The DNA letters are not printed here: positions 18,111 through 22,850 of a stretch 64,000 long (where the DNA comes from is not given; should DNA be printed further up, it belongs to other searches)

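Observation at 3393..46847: Five diverged paralogues of one heparinase II/III-like family share private motifs and have accreted different N-terminal modules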

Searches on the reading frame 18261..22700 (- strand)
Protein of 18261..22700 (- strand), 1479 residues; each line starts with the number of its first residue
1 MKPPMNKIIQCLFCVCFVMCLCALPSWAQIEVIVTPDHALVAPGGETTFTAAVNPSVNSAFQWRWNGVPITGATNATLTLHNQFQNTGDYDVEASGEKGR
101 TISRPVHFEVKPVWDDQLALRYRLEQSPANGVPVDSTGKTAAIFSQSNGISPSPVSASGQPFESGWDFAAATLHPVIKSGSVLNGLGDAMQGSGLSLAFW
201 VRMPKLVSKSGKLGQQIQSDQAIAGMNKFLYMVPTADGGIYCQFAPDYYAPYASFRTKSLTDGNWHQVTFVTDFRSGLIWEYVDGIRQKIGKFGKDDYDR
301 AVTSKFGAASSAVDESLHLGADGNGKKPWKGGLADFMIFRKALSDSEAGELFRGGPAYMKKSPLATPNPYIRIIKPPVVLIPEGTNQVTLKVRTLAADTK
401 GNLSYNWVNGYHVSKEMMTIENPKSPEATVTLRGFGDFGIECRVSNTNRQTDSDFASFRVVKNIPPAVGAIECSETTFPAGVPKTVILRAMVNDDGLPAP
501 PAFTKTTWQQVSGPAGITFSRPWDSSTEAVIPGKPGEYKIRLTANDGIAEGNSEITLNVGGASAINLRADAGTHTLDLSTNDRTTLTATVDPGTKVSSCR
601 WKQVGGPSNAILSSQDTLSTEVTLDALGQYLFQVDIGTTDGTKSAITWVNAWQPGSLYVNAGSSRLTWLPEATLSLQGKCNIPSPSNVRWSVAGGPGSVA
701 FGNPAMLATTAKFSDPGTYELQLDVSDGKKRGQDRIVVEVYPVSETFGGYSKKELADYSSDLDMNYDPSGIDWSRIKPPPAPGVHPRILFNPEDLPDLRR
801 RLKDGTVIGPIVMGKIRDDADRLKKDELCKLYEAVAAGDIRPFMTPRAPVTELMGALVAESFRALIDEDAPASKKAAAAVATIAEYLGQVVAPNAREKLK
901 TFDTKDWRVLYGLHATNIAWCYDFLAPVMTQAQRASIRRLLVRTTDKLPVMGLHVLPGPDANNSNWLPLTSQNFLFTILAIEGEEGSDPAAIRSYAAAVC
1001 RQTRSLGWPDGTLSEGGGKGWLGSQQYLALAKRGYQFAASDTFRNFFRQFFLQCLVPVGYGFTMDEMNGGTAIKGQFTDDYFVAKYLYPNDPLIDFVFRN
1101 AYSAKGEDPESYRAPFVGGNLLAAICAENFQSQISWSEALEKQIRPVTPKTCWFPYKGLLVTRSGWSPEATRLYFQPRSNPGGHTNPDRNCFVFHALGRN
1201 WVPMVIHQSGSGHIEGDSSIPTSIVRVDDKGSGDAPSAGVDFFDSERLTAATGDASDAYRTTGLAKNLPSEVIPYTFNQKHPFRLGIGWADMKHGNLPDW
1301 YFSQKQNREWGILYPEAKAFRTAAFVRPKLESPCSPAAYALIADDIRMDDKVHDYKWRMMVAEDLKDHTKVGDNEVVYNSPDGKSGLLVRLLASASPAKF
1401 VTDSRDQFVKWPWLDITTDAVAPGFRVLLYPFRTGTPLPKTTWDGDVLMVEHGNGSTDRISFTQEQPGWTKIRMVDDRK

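Call 3: search_protein_families(library=pfam, proteins=[window:18261-22700:-], max_evalue=0.01)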
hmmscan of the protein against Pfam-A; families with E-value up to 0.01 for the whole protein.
window:18261-22700:- (1479 aa): 4 families
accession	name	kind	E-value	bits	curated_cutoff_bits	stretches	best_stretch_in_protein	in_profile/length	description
PF22352.2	K319L-like_PKD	-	1e-20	73.9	27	2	580-642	9-74/84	K319L-like, PKD domain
PF13385.13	Laminin_G_3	-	1.1e-09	39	27.6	1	190-347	14-149/151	Concanavalin A-like lectin/glucanases superfamily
PF00801.26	PKD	-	7.1e-08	32.8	23.5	0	684-740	26-80/80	PKD domain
PF13927.12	Ig_3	-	0.00029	21.7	30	0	32-95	4-77/78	Immunoglobulin domain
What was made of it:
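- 18261..22700 (-): Paralogue B (1479 aa), Lys-type. N-terminal Ig-like, LamG and PKD-type domains, with the family core from about residue 743. Pfam hits in call 3.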

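Call 9: search_protein_families(library=ncbifam, proteins=[window:18261-22700:-], max_evalue=0.01)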
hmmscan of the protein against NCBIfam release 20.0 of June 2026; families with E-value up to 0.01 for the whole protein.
window:18261-22700:- (1479 aa): 1 family
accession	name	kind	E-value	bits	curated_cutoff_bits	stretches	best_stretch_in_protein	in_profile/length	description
NF041578.1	betaarabinsidaseHypBA2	equivalog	1.1e-09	36.4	3200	1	487-558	1060-1131/1709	beta-L-arabinobiosidase HypBA2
